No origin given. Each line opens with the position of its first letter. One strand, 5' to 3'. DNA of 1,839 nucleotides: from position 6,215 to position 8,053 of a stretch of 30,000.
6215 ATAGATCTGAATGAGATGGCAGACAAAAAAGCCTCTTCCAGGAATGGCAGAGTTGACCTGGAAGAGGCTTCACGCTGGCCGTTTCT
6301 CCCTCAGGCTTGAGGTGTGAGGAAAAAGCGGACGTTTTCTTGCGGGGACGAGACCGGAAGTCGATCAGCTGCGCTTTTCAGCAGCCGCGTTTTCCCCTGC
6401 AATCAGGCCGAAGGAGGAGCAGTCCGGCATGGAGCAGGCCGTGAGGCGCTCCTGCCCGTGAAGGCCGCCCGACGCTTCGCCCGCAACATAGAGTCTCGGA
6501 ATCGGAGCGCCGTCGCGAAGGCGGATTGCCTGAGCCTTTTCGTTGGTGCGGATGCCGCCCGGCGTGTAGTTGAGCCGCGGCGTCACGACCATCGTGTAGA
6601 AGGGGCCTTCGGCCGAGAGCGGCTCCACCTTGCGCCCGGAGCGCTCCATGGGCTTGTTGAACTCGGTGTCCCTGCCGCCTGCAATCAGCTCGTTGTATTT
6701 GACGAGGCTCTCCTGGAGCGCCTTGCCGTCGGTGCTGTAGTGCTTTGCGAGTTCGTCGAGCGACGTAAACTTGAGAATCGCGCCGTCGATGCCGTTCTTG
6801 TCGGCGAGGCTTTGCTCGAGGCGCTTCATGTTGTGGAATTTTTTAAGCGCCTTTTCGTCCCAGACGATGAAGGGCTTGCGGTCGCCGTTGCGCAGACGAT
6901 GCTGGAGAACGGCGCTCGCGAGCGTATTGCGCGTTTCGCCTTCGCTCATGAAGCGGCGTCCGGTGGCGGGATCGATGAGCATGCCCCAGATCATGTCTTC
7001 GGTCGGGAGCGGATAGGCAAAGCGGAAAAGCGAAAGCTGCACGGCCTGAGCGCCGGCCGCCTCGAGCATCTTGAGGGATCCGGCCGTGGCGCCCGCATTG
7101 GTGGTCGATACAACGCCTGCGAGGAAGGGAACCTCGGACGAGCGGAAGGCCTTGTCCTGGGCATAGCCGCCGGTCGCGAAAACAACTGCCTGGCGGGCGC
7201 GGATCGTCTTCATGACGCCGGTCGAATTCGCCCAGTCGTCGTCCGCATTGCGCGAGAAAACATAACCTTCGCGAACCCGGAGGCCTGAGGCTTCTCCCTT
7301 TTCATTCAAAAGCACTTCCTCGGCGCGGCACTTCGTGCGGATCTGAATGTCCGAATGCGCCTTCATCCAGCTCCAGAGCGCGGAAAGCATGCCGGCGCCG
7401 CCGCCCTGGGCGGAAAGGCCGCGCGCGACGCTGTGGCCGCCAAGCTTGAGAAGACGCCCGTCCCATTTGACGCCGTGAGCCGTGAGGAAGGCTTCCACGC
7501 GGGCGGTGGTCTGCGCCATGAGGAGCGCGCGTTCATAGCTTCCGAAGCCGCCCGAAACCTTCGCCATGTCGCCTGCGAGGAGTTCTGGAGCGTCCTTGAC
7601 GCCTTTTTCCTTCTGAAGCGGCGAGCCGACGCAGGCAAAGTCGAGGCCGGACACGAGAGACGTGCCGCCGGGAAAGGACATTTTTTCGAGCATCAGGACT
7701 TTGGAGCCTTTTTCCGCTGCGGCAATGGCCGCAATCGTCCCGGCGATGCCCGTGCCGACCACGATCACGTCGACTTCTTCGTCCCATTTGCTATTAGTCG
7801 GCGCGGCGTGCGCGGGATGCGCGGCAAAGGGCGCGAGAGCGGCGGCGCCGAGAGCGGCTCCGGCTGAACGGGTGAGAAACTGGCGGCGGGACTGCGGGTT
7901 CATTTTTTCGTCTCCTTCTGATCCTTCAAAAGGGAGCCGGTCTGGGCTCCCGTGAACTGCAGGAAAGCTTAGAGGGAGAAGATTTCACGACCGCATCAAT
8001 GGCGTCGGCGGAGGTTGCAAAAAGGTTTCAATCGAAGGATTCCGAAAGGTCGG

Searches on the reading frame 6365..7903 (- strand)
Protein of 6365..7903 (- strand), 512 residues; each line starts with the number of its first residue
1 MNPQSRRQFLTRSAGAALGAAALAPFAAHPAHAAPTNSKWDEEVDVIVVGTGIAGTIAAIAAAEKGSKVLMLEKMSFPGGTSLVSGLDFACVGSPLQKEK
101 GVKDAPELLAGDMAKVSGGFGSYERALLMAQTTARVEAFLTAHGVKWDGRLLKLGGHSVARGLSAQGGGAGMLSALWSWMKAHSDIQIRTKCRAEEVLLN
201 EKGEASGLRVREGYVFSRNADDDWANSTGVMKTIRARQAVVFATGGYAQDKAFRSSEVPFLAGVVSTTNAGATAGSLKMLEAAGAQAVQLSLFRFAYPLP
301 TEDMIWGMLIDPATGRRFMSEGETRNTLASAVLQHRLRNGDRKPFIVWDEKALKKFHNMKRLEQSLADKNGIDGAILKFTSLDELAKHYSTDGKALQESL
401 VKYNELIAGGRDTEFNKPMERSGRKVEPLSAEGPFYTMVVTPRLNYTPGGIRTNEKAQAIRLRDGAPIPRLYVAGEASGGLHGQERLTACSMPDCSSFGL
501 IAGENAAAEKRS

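Call 4: search_protein_families(library=pfam, proteins=[window:6365-7903:-], max_evalue=0.01)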
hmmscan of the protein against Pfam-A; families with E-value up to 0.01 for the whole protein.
window:6365-7903:- (512 aa): 10 families
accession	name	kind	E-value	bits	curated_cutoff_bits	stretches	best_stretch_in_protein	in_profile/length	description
PF00890.30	FAD_binding_2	-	1.8e-47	163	20.4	1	45-491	1-413/414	FAD binding domain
PF12831.13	FAD_oxidored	-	4.9e-10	39.7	27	1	45-98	1-53/416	FAD dependent oxidoreductase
PF03486.20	HI0933_like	-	3.7e-09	36.8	50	1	45-86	2-43/244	HI0933-like protein Rossmann domain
PF01266.30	DAO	-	3.8e-07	30.4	27.9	1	45-249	1-207/353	FAD dependent oxidoreductase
PF01134.28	GIDA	-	2.1e-06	27.5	22.1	1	45-73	1-29/391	Glucose inhibited division protein A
PF13450.12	NAD_binding_8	-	1.4e-05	25.7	21.9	1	48-81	1-34/68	NAD(P)-binding Rossmann-like domain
PF01946.23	Thi4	-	4.7e-05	23.2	26.2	1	43-90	17-65/235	Thi4 family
PF07992.20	Pyr_redox_2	-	0.00026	20.9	26.1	1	45-81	2-39/291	Pyridine nucleotide-disulphide oxidoreductase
PF00996.24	GDI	-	0.0079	15.2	23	0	41-82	2-43/436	GDP dissociation inhibitor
PF01494.25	FAD_binding_3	-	0.0093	15.7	22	0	43-76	1-34/349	FAD binding domain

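Call 6: search_protein_families(library=ncbifam, proteins=[window:6365-7903:-], max_evalue=0.001)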
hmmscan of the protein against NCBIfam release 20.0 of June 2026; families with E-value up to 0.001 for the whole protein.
window:6365-7903:- (512 aa): 76 families (the best 25 are shown)
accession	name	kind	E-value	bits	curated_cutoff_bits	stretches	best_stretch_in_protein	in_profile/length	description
TIGR01813.1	flavo_cyto_c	subfamily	1.5e-89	300.8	285.45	1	45-504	1-444/444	flavocytochrome c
NF005064.0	PRK06481.1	equivalog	1.2e-44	152.9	542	1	38-508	56-501/506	flavocytochrome c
NF005511.0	PRK07121.1-4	equivalog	2.3e-44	151.8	466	2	226-510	257-543/553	FAD-binding protein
NF005510.0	PRK07121.1-3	subfamily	1.4e-42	146.1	481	2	166-510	176-490/492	FAD-binding protein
NF005509.0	PRK07121.1-2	subfamily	3.6e-40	138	630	2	231-510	249-525/527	FAD-binding protein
NF005512.0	PRK07121.1-5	subfamily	2.1e-34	118.9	812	2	228-507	224-487/489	FAD-binding protein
NF009478.0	PRK12844.1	equivalog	4.7e-34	117.6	789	2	229-510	252-552/559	3-ketosteroid-delta-1-dehydrogenase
NF006130.0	PRK08274.1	equivalog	5.2e-34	117.9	369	1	42-509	4-461/467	FAD-dependent tricarballylate dehydrogenase TcuA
NF004789.0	PRK06134.1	subfamily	3.8e-30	105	747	2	224-507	254-568/581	FAD-dependent oxidoreductase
NF053717.1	VnlPnlRedVprA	equivalog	4.7e-30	104.9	600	2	42-290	5-237/481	vinyl phenol reductase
NF009477.0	PRK12843.1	equivalog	3.8e-29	101.6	758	3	307-476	358-537/578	FAD-dependent oxidoreductase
NF009473.0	PRK12835.1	subfamily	2.6e-27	95.6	837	2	227-510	254-570/585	FAD-binding protein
NF005882.1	PRK07843.1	equivalog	1.1e-25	90.1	788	2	225-485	240-525/547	3-oxosteroid 1-dehydrogenase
TIGR02485.1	CobZ_N-term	equivalog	8.6e-24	84.1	372.55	2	306-509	260-434/437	FAD-dependent tricarballylate dehydrogenase TcuA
NF005508.0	PRK07121.1-1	equivalog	8.8e-24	83.9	537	2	36-109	13-87/497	FAD-binding protein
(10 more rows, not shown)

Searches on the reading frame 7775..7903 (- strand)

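Call 31: search_protein_families(library=ncbifam, proteins=[window:7775-7903:-], max_evalue=10)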
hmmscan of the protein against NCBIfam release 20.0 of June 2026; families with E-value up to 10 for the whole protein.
seq(43 aa): 4 families
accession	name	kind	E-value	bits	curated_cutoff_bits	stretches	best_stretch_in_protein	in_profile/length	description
TIGR01409.1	TAT_signal_seq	domain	5.1e-05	23.4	16.7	1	5-33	2-29/29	twin-arginine translocation signal domain-containing protein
NF033099.1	bla_Exo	exception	0.0023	17.4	650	1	4-32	8-36/312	Exo family class A beta-lactamase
TIGR02811.1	formate_TAT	hypoth_equivalog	0.013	15.8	48.45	1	4-37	9-44/66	formate dehydrogenase region TAT target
NF047833.1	TyroCdyMelC1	equivalog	0.042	14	120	1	1-36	1-36/127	apotyrosinase chaperone MelC1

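Call 32: search_protein_families(library=pfam, proteins=[window:7775-7903:-], max_evalue=10)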
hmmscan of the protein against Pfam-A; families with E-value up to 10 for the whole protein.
seq(43 aa): 1 family
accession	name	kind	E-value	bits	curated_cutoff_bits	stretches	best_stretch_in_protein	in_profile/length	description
PF04956.18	TrbC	-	0.021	15.5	27.9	1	6-41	3-38/98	TrbC/VIRB2 pilin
